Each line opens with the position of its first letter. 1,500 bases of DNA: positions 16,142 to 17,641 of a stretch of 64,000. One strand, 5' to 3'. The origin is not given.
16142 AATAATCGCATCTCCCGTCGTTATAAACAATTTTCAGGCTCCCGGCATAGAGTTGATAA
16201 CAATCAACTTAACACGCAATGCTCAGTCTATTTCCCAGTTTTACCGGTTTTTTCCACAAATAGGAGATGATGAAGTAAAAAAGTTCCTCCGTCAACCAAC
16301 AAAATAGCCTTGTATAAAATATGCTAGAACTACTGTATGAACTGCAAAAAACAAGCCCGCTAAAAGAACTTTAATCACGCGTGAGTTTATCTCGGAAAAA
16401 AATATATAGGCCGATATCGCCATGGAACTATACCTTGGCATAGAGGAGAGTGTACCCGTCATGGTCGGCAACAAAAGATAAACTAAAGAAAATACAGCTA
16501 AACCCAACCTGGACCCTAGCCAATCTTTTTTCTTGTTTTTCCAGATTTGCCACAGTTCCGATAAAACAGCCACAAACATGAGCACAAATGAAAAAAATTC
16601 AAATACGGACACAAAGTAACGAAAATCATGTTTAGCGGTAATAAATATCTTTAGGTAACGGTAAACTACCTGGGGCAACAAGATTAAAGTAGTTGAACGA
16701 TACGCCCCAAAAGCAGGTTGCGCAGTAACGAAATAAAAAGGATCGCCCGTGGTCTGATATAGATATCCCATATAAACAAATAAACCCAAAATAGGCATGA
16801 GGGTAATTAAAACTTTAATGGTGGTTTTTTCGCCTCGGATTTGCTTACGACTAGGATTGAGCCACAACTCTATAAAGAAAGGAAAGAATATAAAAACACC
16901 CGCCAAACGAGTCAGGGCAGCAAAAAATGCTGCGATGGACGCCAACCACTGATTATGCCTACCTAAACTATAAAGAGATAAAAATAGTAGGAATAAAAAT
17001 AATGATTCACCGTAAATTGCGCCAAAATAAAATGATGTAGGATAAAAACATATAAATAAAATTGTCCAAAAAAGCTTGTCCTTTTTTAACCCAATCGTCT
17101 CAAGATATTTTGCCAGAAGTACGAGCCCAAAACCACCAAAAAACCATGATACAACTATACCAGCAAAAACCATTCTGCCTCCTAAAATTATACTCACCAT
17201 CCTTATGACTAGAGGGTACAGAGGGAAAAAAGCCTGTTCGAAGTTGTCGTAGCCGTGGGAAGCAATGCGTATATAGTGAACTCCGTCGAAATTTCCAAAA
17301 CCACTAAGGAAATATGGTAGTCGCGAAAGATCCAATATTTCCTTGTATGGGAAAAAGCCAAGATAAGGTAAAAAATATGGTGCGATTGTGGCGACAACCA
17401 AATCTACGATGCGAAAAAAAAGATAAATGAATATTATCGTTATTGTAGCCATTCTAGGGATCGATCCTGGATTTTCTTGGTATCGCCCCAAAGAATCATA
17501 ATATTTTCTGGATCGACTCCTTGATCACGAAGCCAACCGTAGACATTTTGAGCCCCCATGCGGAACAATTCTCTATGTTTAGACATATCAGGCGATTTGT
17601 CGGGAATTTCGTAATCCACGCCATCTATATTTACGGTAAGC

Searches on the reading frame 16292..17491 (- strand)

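Call 90: search_protein_families(library=pfam, proteins=[window:16292-17491:-], max_evalue=0.00001)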
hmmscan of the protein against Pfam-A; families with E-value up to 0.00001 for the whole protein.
window:16292-17491:- (399 aa): 1 family
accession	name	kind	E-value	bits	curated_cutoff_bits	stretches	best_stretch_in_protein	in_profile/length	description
PF04188.19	Mannosyl_trans2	-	1.5e-08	34.9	22.4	1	62-195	55-199/443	Mannosyltransferase (PIG-V)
